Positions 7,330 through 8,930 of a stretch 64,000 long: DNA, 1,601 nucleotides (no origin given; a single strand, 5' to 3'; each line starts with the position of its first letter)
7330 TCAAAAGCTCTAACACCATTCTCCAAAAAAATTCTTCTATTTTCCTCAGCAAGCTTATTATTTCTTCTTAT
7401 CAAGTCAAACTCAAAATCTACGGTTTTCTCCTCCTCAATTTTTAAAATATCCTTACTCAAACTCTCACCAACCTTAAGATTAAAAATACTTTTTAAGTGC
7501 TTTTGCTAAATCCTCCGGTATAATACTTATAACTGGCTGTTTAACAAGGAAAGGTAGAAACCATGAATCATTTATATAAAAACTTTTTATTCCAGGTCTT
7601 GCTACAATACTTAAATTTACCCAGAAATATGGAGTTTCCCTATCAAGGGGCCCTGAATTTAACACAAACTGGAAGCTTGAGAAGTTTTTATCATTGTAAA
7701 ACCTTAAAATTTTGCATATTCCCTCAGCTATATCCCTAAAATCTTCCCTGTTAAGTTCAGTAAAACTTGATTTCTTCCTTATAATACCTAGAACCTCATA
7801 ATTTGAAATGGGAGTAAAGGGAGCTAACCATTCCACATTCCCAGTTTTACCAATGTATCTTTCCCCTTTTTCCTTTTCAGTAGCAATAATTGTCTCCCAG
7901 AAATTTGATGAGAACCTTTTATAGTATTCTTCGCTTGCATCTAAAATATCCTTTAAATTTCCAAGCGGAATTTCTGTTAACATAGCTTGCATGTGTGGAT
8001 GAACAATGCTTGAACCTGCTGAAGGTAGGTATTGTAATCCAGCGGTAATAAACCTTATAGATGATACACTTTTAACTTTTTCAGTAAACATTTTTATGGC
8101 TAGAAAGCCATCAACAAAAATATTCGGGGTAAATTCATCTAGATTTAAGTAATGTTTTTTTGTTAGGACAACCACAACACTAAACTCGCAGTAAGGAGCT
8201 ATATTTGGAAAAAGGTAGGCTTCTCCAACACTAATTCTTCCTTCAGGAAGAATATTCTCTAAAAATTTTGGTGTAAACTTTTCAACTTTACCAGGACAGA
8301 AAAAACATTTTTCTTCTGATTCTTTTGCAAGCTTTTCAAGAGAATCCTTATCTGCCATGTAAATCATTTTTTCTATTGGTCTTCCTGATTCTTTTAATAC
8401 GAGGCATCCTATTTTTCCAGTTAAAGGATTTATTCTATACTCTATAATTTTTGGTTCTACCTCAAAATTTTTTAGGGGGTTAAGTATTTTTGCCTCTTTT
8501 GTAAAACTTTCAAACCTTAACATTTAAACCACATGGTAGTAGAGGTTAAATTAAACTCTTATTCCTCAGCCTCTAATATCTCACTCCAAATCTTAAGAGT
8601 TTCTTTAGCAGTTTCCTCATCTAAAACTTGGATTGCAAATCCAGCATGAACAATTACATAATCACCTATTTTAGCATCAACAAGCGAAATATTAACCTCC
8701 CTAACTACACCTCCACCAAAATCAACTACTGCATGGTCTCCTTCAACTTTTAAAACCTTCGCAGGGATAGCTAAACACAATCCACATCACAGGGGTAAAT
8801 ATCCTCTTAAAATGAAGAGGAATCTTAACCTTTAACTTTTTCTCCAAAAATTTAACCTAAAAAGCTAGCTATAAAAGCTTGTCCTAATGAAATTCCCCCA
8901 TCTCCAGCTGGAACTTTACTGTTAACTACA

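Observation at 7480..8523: GalT/HIT-family nucleotidyltransferase embedded inside the hypF-hypC-?-hypB-hypA-hypD maturation operon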

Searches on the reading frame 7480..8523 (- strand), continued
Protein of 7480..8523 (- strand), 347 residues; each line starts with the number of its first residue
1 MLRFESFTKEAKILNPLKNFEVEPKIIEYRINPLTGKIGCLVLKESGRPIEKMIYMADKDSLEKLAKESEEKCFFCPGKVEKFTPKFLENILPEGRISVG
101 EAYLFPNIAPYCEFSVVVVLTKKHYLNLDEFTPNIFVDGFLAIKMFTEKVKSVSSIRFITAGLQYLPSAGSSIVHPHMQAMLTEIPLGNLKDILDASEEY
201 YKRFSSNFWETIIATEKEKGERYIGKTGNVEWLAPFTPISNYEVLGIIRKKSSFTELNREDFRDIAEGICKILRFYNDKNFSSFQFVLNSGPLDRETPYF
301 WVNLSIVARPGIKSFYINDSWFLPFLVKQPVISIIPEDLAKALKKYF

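Call 39: fold_search(model_id=the predicted structure, library=pdb)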
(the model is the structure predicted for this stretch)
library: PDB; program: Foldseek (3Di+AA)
matches with E <= 10: 496; with E <= 0.001: 26
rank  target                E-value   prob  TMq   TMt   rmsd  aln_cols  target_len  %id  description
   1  1z84_B                1.3e-21  1.00  0.69  0.77   3.9       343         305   18  X-ray structure of galt-like protein from arabidopsis thaliana at5g18200 (released 2005-04-19)
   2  1z84_A                1.5e-21  1.00  0.69  0.76   4.5       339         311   19  X-ray structure of galt-like protein from arabidopsis thaliana at5g18200 (released 2005-04-19)
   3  2h39_A                2.3e-21  1.00  0.69  0.77   4.1       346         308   18  Crystal Structure of an ADP-Glucose Phosphorylase from Arabidopsis thaliana with bound ADP-Glucose (released 2006-06-13)
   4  1zwj_A                2.4e-21  1.00  0.68  0.77   4.5       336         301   18  X-ray structure of galt-like protein from arabidopsis thaliana AT5G18200 (released 2005-06-14)
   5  2h39_B                5.5e-21  1.00  0.69  0.76   4.0       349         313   17  Crystal Structure of an ADP-Glucose Phosphorylase from Arabidopsis thaliana with bound ADP-Glucose (released 2006-06-13)
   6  1zwj_B                5.5e-20  1.00  0.68  0.78   4.2       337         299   18  X-ray structure of galt-like protein from arabidopsis thaliana AT5G18200 (released 2005-06-14)
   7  1hxp_A                3.9e-17  1.00  0.67  0.68   6.3       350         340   16  NUCLEOTIDE TRANSFERASE (released 1996-11-08)
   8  6k9z_A                6.2e-17  1.00  0.65  0.73   8.7       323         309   20  STRUCTURE OF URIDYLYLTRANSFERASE MUTANT (released 2019-12-18)
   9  1hxq_A                6.6e-17  1.00  0.68  0.69   5.8       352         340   16  THE STRUCTURE OF NUCLEOTIDYLATED GALACTOSE-1-PHOSPHATE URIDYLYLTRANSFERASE FROM ESCHERICHIA COLI AT 1.86 ANGSTROMS RES (released 1997-10-22)
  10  1hxq_B                7.0e-17  1.00  0.67  0.69   6.3       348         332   15  THE STRUCTURE OF NUCLEOTIDYLATED GALACTOSE-1-PHOSPHATE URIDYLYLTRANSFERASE FROM ESCHERICHIA COLI AT 1.86 ANGSTROMS RES (released 1997-10-22)
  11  6k9z_B                2.3e-16  1.00  0.65  0.75   8.2       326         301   19  STRUCTURE OF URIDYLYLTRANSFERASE MUTANT (released 2019-12-18)
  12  6k5z_A                3.1e-16  1.00  0.67  0.74   8.8       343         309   20  Structure of uridylyltransferase (released 2019-12-18)
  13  6k5z_B                3.7e-16  1.00  0.62  0.68   3.6       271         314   19  Structure of uridylyltransferase (released 2019-12-18)
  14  1hxp_B                3.9e-16  1.00  0.65  0.69   6.5       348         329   16  NUCLEOTIDE TRANSFERASE (released 1996-11-08)
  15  1gup_A                4.4e-16  1.00  0.69  0.69   5.6       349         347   16  STRUCTURE OF NUCLEOTIDYLTRANSFERASE COMPLEXED WITH UDP-GALACTOSE (released 1997-11-12)
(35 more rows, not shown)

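Call 44: search_protein_families(library=pfam, alignment_id=A1, max_evalue=1)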
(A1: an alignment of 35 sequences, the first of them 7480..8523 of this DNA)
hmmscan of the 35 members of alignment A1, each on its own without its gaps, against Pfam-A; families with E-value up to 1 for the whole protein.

A. member 1, window:7480-8523:- (347 aa): 1 family
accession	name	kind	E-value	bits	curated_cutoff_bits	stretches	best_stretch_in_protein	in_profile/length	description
PF01230.28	HIT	-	0.097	13.8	21.5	1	103-178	16-90/98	HIT domain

B. families by the number of members that match (of 35 scanned): 17 families
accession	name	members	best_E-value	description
PF16285.10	DUF4931_N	14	0.003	Domain of unknown function (DUF4931) N-terminal domain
PF16268.10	DUF4921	9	1.4e-05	Domain of unknown function (DUF4921)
PF01087.27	GalP_UDP_transf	4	0.032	Galactose-1-phosphate uridyl transferase, N-terminal domain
PF14684.11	Tricorn_C1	1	0.022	Tricorn protease C1 domain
PF02121.25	IP_trans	1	0.026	Phosphatidylinositol transfer protein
PF16941.11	CymA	1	0.043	Putative cyclodextrin porin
PF24218.1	DUF7437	1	0.057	Family of unknown function (DUF7437)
PF11969.13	DcpS_C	1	0.062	Scavenger mRNA decapping enzyme C-term binding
PF01618.21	MotA_ExbB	1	0.062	MotA/TolQ/ExbB proton channel family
PF08922.17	DUF1905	1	0.086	Domain of unknown function (DUF1905)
PF01230.28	HIT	1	0.097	HIT domain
PF22864.1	ArgL-like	1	0.1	ArgL-like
PF22488.1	Class_2_docking_dom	1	0.11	Class 2 C-terminal docking domain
PF18538.6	DUF5624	1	0.11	Domain of unknown function (DUF5624)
PF01432.26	Peptidase_M3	1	0.14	Peptidase family M3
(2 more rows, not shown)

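Call 50: search_solved_structures(query=A1, max_evalue=1, show_alignments=2)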
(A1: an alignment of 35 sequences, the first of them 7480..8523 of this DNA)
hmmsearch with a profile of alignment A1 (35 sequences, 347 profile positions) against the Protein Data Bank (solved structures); distinct sequences matched with E-value up to 1: 13.
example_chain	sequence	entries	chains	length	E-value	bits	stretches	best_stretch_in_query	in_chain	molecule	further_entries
1z84_A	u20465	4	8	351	2.9e-16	62.5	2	112-306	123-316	galactose-1-phosphate uridyl transferase-like protein | putative galactose-1-phosphate uridyl transferase | Probable galactose-1-phosphate uridyl transferase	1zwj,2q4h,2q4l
1hxq_A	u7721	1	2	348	4.5e-15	58.6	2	113-343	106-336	HEXOSE-1-PHOSPHATE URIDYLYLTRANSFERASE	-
1hxp_A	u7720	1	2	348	9.6e-15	57.5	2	113-343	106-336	HEXOSE-1-PHOSPHATE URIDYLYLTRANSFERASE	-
6k5z_A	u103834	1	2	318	9.8e-15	57.5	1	109-345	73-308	Galactose-1-phosphate uridylyltransferase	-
2h39_A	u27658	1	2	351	3.7e-14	55.6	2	112-306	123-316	Probable galactose-1-phosphate uridyl transferase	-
6k9z_A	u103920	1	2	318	6.7e-13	51.5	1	109-345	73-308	Galactose-1-phosphate uridylyltransferase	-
1gup_A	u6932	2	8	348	6.7e-13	51.4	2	113-343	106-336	GALACTOSE-1-PHOSPHATE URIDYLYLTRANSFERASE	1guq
5in3_B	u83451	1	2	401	5.9e-11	45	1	166-344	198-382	Galactose-1-phosphate uridylyltransferase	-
6gqd_A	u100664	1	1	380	2e-10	43.3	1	166-344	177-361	Galactose-1-phosphate uridylyltransferase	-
5c0w_K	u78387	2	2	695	0.43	12.6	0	207-276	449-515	Exosome complex exonuclease RRP6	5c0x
6fsz_KK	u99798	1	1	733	0.5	12.4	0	207-276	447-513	Exosome complex exonuclease RRP6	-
6ft6_KK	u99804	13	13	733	0.5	12.4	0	207-276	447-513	Exosome complex exonuclease RRP6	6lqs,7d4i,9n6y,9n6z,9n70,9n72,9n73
4qvu_A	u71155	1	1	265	0.6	12.1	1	98-183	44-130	Uncharacterized protein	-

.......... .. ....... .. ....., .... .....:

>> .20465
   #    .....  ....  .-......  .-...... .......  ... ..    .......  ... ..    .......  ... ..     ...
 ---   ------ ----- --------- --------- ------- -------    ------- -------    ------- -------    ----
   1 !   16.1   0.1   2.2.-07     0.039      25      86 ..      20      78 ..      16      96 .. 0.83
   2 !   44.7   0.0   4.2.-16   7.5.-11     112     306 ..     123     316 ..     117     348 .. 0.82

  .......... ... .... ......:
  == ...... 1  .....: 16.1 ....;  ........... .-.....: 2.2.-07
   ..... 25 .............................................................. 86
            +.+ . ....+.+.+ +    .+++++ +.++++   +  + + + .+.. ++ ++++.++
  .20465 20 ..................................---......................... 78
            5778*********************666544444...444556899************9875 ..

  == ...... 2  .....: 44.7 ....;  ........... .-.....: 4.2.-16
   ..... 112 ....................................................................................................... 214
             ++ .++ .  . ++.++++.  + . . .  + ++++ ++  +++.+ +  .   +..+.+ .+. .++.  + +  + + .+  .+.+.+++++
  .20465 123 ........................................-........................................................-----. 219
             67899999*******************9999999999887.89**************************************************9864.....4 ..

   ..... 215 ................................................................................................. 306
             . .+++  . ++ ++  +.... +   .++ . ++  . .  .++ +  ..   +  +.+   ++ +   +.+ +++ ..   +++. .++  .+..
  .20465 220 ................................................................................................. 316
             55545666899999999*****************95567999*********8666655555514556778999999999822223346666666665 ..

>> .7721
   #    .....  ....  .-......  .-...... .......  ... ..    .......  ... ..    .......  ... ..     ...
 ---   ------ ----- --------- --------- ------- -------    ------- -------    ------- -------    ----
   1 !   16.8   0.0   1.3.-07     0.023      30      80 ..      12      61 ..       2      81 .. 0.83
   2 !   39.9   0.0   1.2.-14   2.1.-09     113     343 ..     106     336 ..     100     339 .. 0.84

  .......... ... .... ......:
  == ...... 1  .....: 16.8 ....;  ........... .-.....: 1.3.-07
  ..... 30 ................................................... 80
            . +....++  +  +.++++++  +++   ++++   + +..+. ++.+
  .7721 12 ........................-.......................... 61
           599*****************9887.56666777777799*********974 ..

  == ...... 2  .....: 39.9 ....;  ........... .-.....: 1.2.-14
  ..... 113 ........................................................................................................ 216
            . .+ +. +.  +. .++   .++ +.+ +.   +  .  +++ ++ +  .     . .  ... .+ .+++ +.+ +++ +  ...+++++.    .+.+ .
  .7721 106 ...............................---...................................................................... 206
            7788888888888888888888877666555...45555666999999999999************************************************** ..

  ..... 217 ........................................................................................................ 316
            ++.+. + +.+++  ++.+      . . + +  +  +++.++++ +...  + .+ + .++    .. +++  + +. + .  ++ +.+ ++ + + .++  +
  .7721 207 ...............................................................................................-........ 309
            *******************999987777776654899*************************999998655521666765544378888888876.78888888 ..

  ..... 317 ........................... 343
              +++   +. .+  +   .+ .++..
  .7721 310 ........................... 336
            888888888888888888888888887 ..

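Call 60: find_homologous_proteins(query=A1, max_evalue=0.00001)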
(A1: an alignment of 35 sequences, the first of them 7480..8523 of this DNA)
Query A1 (35 sequences) (347 aa, profile of the alignment): 1044 proteins with E <= 0.00001 among 6135 candidates; the best 120 are listed.
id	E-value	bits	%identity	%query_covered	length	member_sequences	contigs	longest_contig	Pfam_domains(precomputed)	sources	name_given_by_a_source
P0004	1.8e-142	492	64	100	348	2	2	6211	-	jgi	jgi:galactose-1-phosphate uridylyltransferase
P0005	3.0e-137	475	65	100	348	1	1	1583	-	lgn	-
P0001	1.3e-136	473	97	100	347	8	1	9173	-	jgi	-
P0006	1.5e-136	473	61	100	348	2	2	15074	-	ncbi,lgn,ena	-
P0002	3.5e-135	468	80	100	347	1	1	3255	-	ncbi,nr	ncbi:MAG: hypothetical protein N3E48_02895 [Candidatus Bathyarchaeota archaeon]|nr:hypothetical prot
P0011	1.4e-134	466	39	100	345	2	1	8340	-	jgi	-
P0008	2.1e-134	466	42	100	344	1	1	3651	-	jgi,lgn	jgi:galactose-1-phosphate uridylyltransferase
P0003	6.7e-134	464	79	100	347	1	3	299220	-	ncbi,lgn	ncbi:MAG: hypothetical protein ACKD6N_07615 [Candidatus Bathyarchaeota archaeon]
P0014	1.4e-132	460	37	100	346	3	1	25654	-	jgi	jgi:UDPglucose--hexose-1-phosphate uridylyltransferase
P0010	1.8e-131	456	40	100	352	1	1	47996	-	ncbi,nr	ncbi:MAG: hypothetical protein N2513_07250 [Deltaproteobacteria bacterium]|nr:hypothetical protein [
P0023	2.5e-130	453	39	100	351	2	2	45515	-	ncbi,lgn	ncbi:MAG: hypothetical protein QXZ25_03630 [Candidatus Bathyarchaeia archaeon]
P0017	2.6e-130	452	42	100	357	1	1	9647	-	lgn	-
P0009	2.8e-130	452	43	99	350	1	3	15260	-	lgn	-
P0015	3.3e-130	452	37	100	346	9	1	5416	-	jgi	jgi:UDPglucose--hexose-1-phosphate uridylyltransferase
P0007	1.8e-129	450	61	100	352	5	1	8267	-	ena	-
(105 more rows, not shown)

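Call 66: search_protein_families(library=pfam, proteins=[P0188, P0212, P0202, L075:9373-11688:+, L076:2347-3822:+], max_evalue=0.001)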
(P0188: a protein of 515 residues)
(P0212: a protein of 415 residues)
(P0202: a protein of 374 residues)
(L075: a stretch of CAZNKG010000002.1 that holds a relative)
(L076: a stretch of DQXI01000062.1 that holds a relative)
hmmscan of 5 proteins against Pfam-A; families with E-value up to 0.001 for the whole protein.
P0188 (515 aa): 3 families
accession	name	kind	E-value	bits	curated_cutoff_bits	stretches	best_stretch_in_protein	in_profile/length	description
PF00583.31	Acetyltransf_1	-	6.9e-08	33.2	20.7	1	403-493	20-111/116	Acetyltransferase (GNAT) family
PF13302.13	Acetyltransf_3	-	6.5e-06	27.3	25.4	1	362-495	3-134/138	Acetyltransferase (GNAT) domain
PF13420.13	Acetyltransf_4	-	0.00044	20.8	24.3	1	406-496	39-132/155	Acetyltransferase (GNAT) domain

P0212 (415 aa): 0 families

P0202 (374 aa): 1 family
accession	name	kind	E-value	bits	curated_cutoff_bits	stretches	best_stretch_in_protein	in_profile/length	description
PF16285.10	DUF4931_N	-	0.00028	21.4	24.1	0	162-198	85-119/124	Domain of unknown function (DUF4931) N-terminal domain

L075:9373-11688:+ (771 aa): 0 families

L076:2347-3822:+ (491 aa): 0 families

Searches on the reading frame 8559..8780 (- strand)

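Call 3: search_protein_families(library=pfam, proteins=[window:8559-8780:-], max_evalue=0.01)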
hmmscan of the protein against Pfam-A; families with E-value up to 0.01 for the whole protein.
window:8559-8780:- (73 aa): 1 family
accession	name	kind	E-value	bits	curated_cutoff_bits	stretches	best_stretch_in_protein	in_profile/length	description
PF01455.23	HupF_HypC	-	1.2e-28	99.4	28.5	1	1-65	1-65/65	HupF/HypC family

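Call 4: search_protein_families(library=ncbifam, proteins=[window:8559-8780:-], max_evalue=0.01)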
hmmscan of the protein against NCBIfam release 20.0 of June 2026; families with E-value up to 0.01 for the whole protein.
window:8559-8780:- (73 aa): 3 families
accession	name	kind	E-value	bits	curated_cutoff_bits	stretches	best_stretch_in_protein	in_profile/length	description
TIGR00074.1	hypC_hupF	subfamily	2.6e-23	81.7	48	1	1-72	1-72/80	HypC/HybG/HupF family hydrogenase formation chaperone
NF007721.0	PRK10413.1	equivalog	2e-13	50.1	115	1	1-65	1-72/87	hydrogenase maturation factor HybG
NF007712.0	PRK10409.1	equivalog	8e-13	48.5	136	1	1-72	1-78/90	HypC/HybG/HupF family hydrogenase formation chaperone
